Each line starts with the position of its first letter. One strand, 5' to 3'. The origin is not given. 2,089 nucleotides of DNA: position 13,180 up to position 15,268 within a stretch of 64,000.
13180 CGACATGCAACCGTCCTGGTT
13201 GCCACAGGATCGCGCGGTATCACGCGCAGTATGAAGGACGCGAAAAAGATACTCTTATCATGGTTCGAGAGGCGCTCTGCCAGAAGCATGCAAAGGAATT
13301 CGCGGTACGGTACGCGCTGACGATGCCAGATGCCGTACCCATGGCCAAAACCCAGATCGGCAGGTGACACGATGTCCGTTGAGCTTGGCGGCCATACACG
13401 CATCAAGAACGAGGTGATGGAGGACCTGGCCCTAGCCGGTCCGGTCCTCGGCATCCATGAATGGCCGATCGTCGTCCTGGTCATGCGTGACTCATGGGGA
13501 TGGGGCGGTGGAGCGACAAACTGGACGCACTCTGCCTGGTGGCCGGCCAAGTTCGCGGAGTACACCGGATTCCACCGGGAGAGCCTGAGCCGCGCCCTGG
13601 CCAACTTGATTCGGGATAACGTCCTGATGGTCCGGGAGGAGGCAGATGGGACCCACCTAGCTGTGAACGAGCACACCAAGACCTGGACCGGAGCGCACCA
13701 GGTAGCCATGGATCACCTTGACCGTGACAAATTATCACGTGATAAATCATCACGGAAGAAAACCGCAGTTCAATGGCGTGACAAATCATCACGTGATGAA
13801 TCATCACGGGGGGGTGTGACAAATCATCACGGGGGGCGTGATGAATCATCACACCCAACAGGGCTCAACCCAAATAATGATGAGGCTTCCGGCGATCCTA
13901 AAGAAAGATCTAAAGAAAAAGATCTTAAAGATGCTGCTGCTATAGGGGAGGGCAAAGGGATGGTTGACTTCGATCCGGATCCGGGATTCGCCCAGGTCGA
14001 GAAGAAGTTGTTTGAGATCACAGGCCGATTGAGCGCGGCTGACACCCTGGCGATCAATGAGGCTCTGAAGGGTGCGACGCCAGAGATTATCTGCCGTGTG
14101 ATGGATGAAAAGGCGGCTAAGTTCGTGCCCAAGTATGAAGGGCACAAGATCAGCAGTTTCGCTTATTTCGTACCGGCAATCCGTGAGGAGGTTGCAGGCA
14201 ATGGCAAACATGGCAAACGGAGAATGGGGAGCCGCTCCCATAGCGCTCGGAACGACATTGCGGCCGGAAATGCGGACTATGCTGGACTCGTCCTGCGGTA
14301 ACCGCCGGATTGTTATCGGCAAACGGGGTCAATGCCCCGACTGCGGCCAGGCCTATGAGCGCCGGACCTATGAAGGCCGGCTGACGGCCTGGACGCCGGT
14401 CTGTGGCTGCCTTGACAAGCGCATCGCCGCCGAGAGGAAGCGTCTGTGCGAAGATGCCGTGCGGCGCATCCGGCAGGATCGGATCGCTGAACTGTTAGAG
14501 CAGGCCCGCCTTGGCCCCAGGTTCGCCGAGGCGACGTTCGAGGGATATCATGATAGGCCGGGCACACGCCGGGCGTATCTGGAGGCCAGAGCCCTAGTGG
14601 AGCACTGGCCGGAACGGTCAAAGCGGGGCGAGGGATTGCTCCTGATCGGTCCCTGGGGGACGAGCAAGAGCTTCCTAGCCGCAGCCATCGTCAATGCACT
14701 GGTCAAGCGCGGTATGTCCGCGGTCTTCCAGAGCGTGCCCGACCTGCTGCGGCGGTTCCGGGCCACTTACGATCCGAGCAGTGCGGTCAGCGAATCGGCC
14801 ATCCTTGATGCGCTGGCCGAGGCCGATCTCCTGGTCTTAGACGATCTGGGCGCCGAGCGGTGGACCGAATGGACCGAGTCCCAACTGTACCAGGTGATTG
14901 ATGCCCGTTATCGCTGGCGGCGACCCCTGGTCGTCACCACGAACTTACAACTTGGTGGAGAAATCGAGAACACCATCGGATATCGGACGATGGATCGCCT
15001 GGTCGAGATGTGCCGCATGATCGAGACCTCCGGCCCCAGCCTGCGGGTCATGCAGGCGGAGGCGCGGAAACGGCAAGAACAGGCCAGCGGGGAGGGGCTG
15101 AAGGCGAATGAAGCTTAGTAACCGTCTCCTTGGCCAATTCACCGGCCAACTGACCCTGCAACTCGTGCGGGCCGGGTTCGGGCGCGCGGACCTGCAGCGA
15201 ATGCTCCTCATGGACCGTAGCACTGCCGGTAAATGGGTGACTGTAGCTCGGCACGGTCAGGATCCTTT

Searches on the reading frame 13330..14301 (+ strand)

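Call 17: search_protein_families(library=phrogs, proteins=[window:13330-14301:+], max_evalue=0.001)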
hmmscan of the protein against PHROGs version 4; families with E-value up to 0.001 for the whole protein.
window:13330-14301:+ (323 aa): 5 families
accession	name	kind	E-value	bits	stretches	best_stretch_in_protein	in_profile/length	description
phrog_7498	-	DNA, RNA and nucleotide metabolism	2.8e-09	37.6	1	74-290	61-254/296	DnaD-like helicase loader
phrog_16826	-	DNA, RNA and nucleotide metabolism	2.6e-08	34.5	1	21-120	10-100/341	DnaD-like helicase loader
phrog_277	-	DNA, RNA and nucleotide metabolism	9.8e-08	32.6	1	20-210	27-202/318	replication initiation O-like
phrog_2365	-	DNA, RNA and nucleotide metabolism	4.6e-06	27.8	1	21-155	28-148/232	replication initiation O-like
phrog_5810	-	DNA, RNA and nucleotide metabolism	0.0003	21.5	1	24-146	1-121/268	replication initiation protein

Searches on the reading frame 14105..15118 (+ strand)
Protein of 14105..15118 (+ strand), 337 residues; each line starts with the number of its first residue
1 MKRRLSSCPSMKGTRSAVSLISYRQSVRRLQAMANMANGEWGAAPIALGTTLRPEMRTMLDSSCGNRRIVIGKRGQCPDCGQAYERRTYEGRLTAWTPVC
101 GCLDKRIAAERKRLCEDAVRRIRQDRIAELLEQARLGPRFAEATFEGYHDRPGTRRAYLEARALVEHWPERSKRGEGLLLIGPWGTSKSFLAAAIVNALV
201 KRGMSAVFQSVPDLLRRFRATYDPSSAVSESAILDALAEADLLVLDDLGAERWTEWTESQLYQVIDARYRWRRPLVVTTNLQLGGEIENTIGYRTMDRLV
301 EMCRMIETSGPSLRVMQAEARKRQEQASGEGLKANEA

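Call 17: search_protein_families(library=phrogs, proteins=[window:14105-15118:+], max_evalue=0.001)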
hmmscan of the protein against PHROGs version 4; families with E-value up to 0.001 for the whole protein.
window:14105-15118:+ (337 aa): 5 families
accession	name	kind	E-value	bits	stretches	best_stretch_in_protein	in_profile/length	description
phrog_50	-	DNA, RNA and nucleotide metabolism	5.4e-65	221.5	1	20-326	228-522/570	DnaC-like helicase loader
phrog_3277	-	DNA, RNA and nucleotide metabolism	1.8e-38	133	1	171-326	6-165/168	DnaC-like helicase loader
phrog_26922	-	DNA, RNA and nucleotide metabolism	7.1e-14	53.2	1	233-308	5-79/92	DnaC-like helicase loader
phrog_27475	-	unknown function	1.2e-06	28.3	1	173-318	440-587/599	-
phrog_15321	-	unknown function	0.00035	21.7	1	237-306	5-79/93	-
